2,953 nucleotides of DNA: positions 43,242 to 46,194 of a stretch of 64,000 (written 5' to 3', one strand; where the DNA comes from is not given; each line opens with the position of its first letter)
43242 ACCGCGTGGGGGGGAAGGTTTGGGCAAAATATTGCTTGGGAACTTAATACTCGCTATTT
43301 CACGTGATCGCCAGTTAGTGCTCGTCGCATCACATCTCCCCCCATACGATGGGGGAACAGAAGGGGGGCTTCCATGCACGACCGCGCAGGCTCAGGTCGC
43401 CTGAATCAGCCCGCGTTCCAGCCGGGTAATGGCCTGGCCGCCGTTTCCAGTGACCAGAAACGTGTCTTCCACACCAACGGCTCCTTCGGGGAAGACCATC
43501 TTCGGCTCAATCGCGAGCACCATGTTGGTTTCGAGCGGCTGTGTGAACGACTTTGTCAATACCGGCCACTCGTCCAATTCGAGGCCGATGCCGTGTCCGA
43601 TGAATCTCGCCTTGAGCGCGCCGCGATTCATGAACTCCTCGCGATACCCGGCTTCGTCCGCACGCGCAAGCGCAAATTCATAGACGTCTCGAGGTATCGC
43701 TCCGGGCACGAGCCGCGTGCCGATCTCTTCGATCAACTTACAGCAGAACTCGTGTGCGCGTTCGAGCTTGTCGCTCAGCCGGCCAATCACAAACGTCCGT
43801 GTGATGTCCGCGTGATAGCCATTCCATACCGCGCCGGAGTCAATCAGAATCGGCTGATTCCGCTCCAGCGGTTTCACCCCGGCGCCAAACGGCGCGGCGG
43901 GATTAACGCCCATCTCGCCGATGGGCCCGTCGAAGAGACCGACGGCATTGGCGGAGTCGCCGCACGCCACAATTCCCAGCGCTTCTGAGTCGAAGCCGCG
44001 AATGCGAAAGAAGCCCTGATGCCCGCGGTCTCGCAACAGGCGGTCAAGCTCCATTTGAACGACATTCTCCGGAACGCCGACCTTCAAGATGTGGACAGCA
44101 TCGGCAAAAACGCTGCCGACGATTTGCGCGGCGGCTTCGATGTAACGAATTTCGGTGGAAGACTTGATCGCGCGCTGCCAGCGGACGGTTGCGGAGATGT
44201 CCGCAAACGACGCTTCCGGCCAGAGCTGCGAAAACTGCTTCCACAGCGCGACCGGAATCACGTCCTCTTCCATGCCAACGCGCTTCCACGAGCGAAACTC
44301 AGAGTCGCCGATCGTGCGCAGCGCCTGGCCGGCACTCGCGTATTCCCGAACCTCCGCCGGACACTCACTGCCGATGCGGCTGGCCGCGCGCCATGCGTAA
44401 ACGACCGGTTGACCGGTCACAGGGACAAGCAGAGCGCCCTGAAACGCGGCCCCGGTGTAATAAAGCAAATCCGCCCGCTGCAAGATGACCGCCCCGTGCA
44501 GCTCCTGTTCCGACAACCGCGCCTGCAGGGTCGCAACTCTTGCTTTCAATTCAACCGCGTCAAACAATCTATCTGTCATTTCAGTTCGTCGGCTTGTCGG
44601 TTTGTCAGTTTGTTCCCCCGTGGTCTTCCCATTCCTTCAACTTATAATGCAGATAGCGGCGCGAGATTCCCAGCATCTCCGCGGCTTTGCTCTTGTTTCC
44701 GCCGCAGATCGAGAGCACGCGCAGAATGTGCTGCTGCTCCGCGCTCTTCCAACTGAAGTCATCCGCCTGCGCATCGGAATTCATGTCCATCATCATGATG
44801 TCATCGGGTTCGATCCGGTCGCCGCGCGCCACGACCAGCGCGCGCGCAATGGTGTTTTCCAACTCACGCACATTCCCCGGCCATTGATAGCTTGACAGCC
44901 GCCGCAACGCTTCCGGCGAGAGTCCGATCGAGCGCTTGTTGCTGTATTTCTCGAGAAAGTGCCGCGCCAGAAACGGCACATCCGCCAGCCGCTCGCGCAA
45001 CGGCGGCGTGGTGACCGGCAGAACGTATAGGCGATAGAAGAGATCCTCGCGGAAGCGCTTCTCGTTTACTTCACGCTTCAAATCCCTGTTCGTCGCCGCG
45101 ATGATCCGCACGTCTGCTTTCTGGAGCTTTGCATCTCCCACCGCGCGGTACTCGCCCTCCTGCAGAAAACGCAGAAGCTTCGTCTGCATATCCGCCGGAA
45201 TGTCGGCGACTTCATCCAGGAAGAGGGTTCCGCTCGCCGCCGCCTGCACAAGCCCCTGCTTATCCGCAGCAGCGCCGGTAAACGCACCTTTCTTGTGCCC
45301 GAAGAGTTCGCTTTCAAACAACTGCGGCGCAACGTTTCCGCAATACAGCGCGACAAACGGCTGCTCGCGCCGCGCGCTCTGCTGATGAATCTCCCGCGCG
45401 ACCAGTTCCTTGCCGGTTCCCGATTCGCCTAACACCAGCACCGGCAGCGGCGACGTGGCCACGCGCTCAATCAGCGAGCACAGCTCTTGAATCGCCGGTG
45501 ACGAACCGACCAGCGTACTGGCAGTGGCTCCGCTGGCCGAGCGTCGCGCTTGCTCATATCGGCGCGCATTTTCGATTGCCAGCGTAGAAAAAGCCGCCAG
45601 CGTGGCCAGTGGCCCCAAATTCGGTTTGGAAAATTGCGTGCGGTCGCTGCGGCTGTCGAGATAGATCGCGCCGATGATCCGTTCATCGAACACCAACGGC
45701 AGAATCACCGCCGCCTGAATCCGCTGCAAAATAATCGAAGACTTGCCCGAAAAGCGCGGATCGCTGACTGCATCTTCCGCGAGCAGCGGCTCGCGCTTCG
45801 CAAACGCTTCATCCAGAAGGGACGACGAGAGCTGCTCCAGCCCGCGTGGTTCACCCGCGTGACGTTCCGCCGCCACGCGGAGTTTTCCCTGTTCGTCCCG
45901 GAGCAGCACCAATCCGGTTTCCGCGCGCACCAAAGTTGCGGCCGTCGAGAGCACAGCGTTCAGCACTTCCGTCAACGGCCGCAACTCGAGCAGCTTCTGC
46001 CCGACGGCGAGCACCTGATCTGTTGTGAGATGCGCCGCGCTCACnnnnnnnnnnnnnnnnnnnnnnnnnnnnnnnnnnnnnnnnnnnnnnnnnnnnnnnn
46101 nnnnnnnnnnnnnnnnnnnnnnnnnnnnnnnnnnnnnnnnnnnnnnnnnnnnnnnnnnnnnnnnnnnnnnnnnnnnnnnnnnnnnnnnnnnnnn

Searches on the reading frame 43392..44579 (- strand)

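Call 29: search_protein_families(library=pfam, proteins=[window:43392-44579:-], max_evalue=0.00001)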
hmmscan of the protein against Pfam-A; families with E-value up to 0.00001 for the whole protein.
window:43392-44579:- (395 aa): 2 families
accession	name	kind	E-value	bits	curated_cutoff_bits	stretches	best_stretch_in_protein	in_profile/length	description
PF00557.29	Peptidase_M24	-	7.6e-39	134.1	23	1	146-377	2-207/208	Metallopeptidase family M24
PF01321.24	Creatinase_N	-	7.4e-17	62.5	22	1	14-138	1-128/128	Creatinase/Prolidase N-terminal domain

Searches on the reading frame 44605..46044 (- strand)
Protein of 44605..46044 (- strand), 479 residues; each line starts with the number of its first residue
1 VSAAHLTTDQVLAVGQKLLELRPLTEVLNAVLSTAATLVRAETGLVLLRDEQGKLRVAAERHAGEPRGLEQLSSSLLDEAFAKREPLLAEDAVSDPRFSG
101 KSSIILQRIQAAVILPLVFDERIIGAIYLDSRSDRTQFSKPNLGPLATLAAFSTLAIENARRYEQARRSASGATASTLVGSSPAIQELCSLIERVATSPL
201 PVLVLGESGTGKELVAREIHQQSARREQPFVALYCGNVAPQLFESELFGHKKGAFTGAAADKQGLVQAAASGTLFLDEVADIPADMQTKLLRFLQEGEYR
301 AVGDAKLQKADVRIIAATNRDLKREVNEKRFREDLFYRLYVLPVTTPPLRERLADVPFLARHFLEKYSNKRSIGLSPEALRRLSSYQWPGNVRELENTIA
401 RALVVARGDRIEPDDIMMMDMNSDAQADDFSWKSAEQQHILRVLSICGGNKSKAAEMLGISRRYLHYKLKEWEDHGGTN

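Call 29: search_protein_families(library=pfam, proteins=[window:44605-46044:-], max_evalue=0.00001)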
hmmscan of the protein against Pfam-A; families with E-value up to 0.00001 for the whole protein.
window:44605-46044:- (479 aa): 9 families
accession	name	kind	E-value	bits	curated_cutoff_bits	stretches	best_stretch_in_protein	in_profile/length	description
PF00158.32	Sigma54_activat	-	3.1e-68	229.1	20.2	1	178-344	1-167/168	Sigma-54 interaction domain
PF14532.12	Sigma54_activ_2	-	3e-24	86.3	25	1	179-349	1-138/138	Sigma-54 interaction domain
PF25601.1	AAA_lid_14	-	2.8e-22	78.8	27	1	350-419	1-73/87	AAA+ ATPase lid domain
PF13185.12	GAF_2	-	9.2e-14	52.2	28.6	1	23-158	3-136/136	GAF domain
PF02954.25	HTH_8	-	6.3e-13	48.7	22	1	435-472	5-42/42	Bacterial regulatory protein, Fis family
PF01590.32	GAF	-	7.9e-11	43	22.4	1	24-153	2-129/133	GAF domain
PF07728.20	AAA_5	-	2.6e-08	34.4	22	1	201-327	1-129/139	AAA domain (dynein-related subfamily)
PF13492.12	GAF_3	-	3.6e-08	34.3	27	1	26-159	4-129/129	GAF domain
PF13191.12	AAA_16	-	5.3e-07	30.7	32.6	1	178-290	2-124/167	AAA ATPase domain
